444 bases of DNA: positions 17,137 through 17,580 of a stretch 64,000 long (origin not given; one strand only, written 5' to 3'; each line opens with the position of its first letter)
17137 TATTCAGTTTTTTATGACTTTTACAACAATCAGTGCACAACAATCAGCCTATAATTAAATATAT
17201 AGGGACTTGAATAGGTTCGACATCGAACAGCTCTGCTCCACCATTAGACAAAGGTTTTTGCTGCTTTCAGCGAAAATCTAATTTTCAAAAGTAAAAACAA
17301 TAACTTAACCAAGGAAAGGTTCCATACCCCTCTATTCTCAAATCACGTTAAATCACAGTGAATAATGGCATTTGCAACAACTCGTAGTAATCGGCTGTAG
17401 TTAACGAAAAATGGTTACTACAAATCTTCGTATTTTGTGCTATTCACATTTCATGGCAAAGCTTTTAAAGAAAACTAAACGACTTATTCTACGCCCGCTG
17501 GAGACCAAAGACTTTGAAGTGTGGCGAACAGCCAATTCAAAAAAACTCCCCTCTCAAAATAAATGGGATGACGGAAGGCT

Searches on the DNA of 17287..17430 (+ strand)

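Call 80: build_rna_model(alignment_id=A4, structure=none)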
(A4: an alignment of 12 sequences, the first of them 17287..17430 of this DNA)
Model R1 built from alignment A4 (12 sequences, 165 columns); structure: none (sequence only).
model positions 142; base pairs 0; branch points 0; effective number of sequences 5.77; information 0.411 bits per position. No base pairs: searches with it score sequence only.

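Call 81: search_with_rna_model(model_id=R1, sources=[window, L005, L006, L007, L008, L009, L010, L011, L012, L013, L014, L015, L016, L017, L018, L019, L020, L021, L022, L023, L024, L025, L026, L027, L028, L029, L030, L031, L032, L033, L034, L035, L036, L037, L038, L039, L040, L041, L042, L043, L044, L045, L046, L047, L048, L049, L050, L051, L052, L053, L054, L055, L056, L057, L058, L059, L060, L061, L062, L063, L064, L065, L066, L067, L068, L069, L070, L071, L072, L073, L074, L075, L076, L077, L078, L079, L080, L081, L082, L083, L084, L085, L086, L087, L208, L209, L210, L211, L212], max_evalue=0.01)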
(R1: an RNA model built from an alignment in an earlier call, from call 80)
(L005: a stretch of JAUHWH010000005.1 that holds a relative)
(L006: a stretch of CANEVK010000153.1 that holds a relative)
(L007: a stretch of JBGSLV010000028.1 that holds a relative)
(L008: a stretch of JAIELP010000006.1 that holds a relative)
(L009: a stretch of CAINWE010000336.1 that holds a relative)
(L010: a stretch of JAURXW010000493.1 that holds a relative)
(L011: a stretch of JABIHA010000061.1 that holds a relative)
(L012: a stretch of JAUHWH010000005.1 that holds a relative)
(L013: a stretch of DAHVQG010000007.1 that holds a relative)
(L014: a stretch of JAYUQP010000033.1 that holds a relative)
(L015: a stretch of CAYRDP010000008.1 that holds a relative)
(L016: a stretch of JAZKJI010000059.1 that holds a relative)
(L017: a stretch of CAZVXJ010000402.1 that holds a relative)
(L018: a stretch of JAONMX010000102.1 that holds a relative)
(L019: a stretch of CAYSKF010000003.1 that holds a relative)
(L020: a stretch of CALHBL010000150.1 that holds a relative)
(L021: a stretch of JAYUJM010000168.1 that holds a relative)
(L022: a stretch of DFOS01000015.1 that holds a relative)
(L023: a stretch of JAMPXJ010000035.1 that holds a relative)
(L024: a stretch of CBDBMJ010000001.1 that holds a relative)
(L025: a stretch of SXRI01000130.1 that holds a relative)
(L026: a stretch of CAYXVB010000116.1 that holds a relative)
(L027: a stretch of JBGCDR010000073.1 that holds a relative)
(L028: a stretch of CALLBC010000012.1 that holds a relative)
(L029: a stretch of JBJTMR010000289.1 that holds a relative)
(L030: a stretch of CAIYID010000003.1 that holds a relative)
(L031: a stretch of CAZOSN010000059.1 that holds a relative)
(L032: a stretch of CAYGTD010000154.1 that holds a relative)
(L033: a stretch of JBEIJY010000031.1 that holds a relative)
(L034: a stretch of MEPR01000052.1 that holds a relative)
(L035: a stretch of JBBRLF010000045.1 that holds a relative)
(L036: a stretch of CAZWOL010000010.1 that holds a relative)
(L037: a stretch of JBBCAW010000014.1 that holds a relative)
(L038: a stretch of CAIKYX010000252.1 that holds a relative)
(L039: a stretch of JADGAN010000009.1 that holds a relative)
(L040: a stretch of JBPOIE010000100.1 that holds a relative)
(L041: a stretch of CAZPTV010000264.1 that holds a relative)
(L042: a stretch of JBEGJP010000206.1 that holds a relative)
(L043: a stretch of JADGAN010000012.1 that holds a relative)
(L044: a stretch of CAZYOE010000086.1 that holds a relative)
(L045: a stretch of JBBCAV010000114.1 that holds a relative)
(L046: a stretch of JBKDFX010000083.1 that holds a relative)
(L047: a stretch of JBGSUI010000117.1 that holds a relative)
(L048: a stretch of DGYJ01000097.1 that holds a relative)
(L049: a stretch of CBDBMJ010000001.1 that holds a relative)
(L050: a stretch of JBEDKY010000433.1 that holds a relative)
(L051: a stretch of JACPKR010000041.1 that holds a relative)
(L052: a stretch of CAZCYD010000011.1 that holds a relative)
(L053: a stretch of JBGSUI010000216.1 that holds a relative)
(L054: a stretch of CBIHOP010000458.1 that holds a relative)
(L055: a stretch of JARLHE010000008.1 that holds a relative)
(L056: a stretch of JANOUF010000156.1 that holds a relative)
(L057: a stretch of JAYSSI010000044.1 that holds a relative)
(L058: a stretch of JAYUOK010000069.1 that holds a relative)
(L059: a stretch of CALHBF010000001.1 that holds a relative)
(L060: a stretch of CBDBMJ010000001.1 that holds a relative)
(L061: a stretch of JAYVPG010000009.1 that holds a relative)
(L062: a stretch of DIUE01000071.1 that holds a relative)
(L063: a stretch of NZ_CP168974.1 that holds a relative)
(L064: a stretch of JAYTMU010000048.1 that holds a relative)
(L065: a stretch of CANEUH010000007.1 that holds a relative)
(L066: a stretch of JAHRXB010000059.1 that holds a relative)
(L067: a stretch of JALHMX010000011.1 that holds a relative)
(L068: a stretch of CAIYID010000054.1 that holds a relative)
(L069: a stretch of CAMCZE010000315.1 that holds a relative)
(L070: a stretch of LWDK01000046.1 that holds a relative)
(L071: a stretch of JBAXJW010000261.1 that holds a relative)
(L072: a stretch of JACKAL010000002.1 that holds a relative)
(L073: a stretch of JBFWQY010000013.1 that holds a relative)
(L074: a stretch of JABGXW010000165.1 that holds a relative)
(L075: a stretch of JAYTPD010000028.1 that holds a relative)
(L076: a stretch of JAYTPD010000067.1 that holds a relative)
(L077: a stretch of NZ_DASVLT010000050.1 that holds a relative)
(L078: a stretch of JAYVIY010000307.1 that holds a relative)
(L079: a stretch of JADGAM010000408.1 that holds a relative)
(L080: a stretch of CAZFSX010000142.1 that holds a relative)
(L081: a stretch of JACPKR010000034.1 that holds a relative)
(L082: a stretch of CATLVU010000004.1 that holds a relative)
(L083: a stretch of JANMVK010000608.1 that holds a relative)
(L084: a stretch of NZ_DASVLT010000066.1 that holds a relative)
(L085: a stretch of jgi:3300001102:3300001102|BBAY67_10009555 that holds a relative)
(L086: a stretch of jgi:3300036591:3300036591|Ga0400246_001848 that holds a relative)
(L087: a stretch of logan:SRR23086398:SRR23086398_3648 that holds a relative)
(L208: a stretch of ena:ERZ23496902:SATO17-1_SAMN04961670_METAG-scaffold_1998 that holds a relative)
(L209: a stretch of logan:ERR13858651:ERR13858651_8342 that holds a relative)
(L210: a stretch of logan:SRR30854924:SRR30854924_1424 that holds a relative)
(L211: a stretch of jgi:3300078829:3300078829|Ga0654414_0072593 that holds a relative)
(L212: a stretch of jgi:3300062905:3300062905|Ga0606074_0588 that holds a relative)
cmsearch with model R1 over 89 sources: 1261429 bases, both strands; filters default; matches with E-value up to 0.01: 29.
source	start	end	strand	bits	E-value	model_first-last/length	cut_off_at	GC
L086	5960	6097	+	88.3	2.4e-25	3-140/142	-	0.35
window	17288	17427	+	87.2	5.3e-25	2-140/142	-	0.34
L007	1833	1971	+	79.1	1.7e-22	3-140/142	-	0.29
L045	834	968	+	78.1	3.6e-22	2-137/142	-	0.42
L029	507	645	+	75.5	2.4e-21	2-140/142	-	0.41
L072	722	859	+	73.5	9.4e-21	3-140/142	-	0.33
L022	66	205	+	72.7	1.8e-20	2-140/142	-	0.32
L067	5099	5237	+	67.7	6.5e-19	2-140/142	-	0.34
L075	3623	3759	+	67.4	7.7e-19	3-140/142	-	0.34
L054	634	780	+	61.9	4.1e-17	2-136/142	-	0.32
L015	3061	3193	+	61.3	6.4e-17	6-137/142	-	0.32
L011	4782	4919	+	59.3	2.5e-16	4-140/142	-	0.38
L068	1019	1160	+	59.3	2.6e-16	3-140/142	-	0.37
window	10099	10237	+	54.4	8.9e-15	2-140/142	-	0.29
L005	12484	12612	+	49.2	3.7e-13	3-132/142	-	0.4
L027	7100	7230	+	48.6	5.7e-13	3-138/142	-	0.33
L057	1317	1454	+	46.5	2.5e-12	3-140/142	-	0.34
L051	3540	3674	+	46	3.7e-12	3-140/142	-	0.36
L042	2142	2252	+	43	3e-11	14-124/142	-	0.43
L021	13106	13233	+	40.9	1.4e-10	10-139/142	-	0.38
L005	1429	1541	+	40.5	1.9e-10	3-118/142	-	0.33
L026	10723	10858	+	39.2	4.8e-10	4-139/142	-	0.49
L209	5784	5905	+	38.8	6.6e-10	2-123/142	-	0.3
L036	3286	3416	+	34.7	1.2e-08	3-136/142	-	0.47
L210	4294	4411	+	31.3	1.4e-07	17-136/142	-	0.36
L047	11214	11335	+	25.4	9.8e-06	5-125/142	-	0.42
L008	1875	2008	+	24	2.6e-05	3-137/142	-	0.36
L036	11210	11342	+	19.9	0.00051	3-138/142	-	0.49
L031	1730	1784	+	18.5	0.0014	32-87/142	-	0.38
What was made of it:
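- E1's left-end module is the most degenerate of the set, 54 bits against 87 bits for E3 (call 81).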
